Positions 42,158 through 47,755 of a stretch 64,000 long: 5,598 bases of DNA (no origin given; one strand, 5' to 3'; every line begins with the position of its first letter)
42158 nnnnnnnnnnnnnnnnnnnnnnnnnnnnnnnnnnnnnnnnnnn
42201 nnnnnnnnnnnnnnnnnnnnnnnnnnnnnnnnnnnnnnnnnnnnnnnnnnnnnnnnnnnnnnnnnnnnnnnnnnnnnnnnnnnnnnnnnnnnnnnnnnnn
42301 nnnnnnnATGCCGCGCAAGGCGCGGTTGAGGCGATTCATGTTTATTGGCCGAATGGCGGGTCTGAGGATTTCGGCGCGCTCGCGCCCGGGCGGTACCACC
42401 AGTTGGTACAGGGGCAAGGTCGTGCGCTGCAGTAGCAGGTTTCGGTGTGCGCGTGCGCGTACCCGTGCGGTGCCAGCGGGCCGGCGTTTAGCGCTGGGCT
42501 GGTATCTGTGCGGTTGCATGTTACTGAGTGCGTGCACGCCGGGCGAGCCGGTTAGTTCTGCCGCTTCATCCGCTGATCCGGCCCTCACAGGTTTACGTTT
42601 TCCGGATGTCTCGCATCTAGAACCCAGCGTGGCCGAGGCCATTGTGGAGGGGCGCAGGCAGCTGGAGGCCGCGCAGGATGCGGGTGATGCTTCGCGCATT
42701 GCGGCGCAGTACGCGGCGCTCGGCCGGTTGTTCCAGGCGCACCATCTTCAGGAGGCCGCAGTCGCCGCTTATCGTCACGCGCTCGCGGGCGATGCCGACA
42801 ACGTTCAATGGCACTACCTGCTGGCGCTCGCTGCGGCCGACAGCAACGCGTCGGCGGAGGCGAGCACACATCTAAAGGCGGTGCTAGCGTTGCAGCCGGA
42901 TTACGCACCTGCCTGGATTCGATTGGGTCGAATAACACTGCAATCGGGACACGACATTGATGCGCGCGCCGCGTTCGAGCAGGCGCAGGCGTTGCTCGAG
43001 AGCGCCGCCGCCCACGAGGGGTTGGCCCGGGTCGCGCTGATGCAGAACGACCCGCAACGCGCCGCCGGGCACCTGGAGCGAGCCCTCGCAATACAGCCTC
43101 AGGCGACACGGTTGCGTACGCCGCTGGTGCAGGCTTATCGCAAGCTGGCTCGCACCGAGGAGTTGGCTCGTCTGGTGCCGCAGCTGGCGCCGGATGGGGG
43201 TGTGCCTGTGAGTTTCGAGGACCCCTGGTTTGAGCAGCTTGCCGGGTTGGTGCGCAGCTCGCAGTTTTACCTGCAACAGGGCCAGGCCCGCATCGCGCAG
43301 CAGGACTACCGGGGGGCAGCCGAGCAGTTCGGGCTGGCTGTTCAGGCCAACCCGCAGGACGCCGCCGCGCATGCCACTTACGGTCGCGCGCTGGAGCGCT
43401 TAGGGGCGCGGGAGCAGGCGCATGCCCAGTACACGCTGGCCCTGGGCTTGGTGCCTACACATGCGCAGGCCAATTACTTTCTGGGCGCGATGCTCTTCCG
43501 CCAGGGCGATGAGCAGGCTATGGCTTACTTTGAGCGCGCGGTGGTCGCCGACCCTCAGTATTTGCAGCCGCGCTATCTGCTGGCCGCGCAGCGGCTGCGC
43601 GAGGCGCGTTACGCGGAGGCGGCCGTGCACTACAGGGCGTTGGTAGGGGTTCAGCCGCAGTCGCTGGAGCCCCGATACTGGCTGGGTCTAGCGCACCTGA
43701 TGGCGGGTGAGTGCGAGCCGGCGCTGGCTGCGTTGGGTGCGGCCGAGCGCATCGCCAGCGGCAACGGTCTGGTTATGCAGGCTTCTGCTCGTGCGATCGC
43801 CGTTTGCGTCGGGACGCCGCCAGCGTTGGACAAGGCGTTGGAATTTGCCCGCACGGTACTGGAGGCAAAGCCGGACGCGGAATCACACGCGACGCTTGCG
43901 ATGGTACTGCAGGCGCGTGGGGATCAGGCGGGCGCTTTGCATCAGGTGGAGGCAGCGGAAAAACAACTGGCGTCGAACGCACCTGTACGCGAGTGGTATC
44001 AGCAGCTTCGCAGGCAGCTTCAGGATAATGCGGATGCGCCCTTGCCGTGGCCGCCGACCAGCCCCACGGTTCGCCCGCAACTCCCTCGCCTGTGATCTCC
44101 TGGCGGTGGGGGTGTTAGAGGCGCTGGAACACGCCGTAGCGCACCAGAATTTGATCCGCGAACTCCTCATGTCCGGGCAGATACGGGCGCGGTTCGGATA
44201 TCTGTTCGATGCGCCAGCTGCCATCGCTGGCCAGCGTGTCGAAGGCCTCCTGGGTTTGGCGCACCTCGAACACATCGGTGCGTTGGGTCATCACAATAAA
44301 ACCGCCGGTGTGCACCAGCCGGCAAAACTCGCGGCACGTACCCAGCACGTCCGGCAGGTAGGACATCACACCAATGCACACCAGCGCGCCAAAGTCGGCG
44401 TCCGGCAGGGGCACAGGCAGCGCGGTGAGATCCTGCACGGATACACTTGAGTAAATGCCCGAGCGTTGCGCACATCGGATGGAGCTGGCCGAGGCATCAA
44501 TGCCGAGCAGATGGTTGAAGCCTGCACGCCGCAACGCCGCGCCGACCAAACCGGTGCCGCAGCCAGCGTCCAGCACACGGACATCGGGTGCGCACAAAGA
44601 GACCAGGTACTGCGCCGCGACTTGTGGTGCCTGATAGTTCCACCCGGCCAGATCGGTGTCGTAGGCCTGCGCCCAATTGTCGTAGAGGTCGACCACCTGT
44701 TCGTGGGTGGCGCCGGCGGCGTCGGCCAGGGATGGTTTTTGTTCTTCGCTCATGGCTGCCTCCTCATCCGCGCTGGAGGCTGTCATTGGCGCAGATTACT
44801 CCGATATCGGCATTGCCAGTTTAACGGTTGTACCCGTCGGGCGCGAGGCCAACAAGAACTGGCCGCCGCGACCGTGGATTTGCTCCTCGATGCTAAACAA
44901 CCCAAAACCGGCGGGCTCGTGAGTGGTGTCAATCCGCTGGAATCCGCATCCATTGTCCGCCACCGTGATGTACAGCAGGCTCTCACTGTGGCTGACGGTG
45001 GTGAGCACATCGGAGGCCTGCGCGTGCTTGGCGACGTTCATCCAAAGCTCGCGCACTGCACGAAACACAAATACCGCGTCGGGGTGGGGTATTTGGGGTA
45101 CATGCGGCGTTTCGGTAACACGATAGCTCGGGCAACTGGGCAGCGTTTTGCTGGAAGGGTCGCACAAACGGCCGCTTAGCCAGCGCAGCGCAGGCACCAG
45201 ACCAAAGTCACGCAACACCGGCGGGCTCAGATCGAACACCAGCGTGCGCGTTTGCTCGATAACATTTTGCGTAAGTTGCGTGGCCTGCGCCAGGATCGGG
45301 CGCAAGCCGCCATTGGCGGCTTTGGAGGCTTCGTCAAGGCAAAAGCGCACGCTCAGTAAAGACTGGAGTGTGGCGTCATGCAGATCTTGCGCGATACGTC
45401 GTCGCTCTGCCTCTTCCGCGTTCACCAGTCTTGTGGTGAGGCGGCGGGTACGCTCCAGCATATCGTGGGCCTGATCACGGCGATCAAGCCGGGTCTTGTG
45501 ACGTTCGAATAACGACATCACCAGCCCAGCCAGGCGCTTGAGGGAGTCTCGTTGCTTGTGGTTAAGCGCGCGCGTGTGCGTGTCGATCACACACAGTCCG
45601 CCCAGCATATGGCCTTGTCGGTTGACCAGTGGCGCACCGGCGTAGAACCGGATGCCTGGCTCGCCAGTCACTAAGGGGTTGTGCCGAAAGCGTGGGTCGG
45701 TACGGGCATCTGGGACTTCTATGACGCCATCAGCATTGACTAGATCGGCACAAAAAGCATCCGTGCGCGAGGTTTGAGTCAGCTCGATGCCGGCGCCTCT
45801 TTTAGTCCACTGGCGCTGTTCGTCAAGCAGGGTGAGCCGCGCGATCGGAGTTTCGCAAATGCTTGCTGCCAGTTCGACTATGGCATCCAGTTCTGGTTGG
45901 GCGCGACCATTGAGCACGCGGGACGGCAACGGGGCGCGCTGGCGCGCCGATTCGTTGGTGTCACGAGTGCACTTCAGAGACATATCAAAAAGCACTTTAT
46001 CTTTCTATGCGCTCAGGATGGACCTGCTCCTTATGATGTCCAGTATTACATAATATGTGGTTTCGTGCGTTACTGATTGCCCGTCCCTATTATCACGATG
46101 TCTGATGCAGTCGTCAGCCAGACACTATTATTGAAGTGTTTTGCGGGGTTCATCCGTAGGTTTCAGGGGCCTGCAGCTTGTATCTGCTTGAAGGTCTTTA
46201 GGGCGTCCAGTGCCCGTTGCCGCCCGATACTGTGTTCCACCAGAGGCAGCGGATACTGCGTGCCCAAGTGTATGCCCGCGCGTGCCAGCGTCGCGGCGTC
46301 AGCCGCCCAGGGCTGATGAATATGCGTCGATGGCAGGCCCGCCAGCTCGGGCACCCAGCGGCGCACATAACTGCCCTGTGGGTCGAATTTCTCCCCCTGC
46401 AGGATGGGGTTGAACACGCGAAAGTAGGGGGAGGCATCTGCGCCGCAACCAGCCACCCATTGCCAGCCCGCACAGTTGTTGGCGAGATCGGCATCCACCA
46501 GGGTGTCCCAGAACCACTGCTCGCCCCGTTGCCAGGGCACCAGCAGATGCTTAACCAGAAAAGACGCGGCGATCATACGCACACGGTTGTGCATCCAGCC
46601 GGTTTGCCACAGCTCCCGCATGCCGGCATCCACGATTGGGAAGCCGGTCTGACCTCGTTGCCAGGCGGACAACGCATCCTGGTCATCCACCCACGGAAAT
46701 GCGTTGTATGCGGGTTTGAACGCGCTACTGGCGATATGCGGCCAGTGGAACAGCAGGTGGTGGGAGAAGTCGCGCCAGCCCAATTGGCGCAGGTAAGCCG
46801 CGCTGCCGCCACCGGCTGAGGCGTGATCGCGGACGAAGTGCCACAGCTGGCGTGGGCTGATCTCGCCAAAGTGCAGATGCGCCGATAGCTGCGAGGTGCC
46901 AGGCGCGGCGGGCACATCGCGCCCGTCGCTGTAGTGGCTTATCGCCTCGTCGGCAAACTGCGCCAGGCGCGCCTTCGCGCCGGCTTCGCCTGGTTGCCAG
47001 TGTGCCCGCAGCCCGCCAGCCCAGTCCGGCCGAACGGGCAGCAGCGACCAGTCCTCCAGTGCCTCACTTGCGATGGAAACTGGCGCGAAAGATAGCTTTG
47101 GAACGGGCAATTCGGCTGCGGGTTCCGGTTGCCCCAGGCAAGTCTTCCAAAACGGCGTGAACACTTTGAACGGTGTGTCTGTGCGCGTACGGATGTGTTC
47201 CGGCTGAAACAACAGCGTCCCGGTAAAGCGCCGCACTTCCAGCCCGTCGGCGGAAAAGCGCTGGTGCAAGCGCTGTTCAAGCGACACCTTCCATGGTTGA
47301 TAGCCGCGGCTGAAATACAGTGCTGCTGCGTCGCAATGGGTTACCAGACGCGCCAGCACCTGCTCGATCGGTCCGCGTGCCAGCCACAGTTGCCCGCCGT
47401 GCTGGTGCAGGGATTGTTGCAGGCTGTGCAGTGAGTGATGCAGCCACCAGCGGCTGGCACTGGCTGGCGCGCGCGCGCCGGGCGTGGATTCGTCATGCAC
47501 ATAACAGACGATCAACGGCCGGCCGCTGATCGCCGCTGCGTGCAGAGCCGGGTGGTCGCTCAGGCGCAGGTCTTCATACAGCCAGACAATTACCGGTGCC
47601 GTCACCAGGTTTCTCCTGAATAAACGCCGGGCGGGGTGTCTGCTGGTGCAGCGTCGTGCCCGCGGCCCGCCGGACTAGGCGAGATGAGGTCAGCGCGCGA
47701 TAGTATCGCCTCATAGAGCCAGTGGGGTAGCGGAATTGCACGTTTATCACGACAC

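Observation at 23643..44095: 20-kb supercluster of iterated TPR and CRTAC1 (FG-GAP/VCBS + ASPIC/UnbV) genes around a multiheme cytochrome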

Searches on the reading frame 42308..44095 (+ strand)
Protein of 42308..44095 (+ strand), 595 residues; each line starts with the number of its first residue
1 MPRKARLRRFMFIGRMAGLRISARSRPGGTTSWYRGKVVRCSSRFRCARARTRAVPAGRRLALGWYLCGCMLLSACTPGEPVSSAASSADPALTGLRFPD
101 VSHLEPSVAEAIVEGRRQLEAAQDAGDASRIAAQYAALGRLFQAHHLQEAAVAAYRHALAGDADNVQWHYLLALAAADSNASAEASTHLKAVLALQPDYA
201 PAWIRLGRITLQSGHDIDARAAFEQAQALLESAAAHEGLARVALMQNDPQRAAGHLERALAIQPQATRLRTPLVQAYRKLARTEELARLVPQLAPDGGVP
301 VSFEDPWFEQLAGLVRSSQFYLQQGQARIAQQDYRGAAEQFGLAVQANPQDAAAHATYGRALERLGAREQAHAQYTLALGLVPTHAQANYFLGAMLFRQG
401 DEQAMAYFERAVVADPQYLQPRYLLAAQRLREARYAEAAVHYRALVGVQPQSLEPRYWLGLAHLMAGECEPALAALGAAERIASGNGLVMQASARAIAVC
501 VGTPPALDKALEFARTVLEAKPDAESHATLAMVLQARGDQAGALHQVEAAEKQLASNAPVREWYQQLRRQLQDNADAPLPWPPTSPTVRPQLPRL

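Call 5: search_protein_families(library=pfam, proteins=[window:42308-44095:+], max_evalue=0.001)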
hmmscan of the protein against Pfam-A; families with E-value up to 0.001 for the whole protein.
window:42308-44095:+ (595 aa): 11 families
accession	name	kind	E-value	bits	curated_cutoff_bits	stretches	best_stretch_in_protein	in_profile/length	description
PF14559.12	TPR_19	-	6.1e-15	55.7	25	1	243-285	1-43/68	Tetratricopeptide repeat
PF07719.23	TPR_2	-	9.2e-15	53.9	27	0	233-265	1-33/34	Tetratricopeptide repeat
PF13432.12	TPR_16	-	6.8e-14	52.4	32.7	2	359-417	4-63/65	Tetratricopeptide repeat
PF23914.1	TPR_CcmH_CycH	-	7.6e-13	49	42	2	344-450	42-152/158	Cytochrome c-type biogenesis protein H TPR domain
PF13414.12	TPR_11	-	1.4e-12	47.5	26.8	0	149-175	11-37/42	TPR repeat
PF13428.12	TPR_14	-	1.5e-10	41.1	23.5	0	234-275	2-43/44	Tetratricopeptide repeat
PF13424.12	TPR_12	-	7.6e-10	39.3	30.1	0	232-264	44-76/77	Tetratricopeptide repeat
PF13181.12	TPR_8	-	5.7e-07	29.7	25.7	0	386-417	1-33/34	Tetratricopeptide repeat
PF13431.12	TPR_17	-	2.4e-06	27.8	24.4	0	190-220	3-33/34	Tetratricopeptide repeat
PF12895.13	ANAPC3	-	0.00022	21.9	27.2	0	434-479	4-49/82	Anaphase-promoting complex, cyclosome, subunit 3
PF25064.1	ARM_TT21_5th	-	0.00057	20.6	27.8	0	180-242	15-77/117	TT21 fifth ARM repeats domain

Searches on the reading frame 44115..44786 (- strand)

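Call 5: search_protein_families(library=pfam, proteins=[window:44115-44786:-], max_evalue=0.001)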
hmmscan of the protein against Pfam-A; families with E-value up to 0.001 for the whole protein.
window:44115-44786:- (223 aa): 7 families
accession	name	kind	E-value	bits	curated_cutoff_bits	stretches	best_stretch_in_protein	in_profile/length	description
PF08241.18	Methyltransf_11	-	8.5e-14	52.4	21.2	1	72-165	1-94/95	Methyltransferase domain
PF13649.12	Methyltransf_25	-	8e-13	49.3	27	1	71-162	1-97/97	Methyltransferase domain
PF08242.18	Methyltransf_12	-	6.5e-10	40.1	30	1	72-164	1-98/98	Methyltransferase domain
PF13847.12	Methyltransf_31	-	9.5e-10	38.8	27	1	68-170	4-113/145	Methyltransferase domain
PF13489.12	Methyltransf_23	-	1.5e-09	38.2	27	1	65-173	20-124/164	Methyltransferase domain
PF05175.20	MTS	-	0.00023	21.3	23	1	66-109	28-74/170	Methyltransferase small domain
PF06325.19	PrmA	-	0.00096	19.2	22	0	59-109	153-203/296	Ribosomal protein L11 methyltransferase (PrmA)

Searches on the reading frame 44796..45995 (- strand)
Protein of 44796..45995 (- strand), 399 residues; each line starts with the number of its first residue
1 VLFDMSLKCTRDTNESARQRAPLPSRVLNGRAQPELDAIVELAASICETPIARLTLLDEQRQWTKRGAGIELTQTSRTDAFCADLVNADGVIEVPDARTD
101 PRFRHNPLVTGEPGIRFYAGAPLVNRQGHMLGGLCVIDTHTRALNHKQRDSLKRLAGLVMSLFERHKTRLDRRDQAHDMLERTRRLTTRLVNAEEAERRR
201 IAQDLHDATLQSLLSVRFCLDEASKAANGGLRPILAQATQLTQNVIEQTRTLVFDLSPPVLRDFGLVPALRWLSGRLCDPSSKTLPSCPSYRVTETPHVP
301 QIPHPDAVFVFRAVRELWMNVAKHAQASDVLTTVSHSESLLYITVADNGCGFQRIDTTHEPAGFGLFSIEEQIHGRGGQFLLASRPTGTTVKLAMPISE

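Call 5: search_protein_families(library=pfam, proteins=[window:44796-45995:-], max_evalue=0.001)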
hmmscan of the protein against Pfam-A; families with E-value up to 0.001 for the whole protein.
window:44796-45995:- (399 aa): 4 families
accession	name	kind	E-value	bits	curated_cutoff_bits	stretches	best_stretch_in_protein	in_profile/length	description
PF01590.32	GAF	-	6.3e-13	49.8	22.4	1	36-159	6-129/133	GAF domain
PF07730.19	HisKA_3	-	3.4e-10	40.8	24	1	197-261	1-68/68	Histidine kinase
PF02518.31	HATPase_c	-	1.1e-06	29.5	26.4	1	306-397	2-109/111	Histidine kinase-, DNA gyrase B-, and HSP90-like ATPase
PF13185.12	GAF_2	-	2.1e-05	25.2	28.6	1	37-160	9-132/136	GAF domain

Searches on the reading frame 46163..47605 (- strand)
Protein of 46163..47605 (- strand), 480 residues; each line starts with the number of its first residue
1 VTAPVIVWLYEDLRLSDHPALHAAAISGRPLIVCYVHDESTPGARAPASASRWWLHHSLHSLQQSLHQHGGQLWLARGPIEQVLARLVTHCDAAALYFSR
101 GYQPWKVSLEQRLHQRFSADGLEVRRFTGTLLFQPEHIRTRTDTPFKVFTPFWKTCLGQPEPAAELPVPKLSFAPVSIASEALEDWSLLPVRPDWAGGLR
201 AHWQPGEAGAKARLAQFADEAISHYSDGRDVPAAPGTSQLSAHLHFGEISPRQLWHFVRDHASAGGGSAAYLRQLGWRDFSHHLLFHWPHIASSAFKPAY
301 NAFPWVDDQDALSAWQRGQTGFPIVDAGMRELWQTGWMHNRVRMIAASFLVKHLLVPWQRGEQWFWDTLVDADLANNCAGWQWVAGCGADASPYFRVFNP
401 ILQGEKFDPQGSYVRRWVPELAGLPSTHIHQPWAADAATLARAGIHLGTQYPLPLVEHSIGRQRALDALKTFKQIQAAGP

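Call 5: search_protein_families(library=pfam, proteins=[window:46163-47605:-], max_evalue=0.001)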
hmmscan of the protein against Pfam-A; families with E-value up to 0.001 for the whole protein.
window:46163-47605:- (480 aa): 2 families
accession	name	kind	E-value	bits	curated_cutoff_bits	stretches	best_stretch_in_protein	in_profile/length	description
PF03441.19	FAD_binding_7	-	2.1e-90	302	27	1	272-470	2-202/203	FAD binding domain of DNA photolyase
PF00875.24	DNA_photolyase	-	1.2e-46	159.1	26.6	1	5-167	1-161/164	DNA photolyase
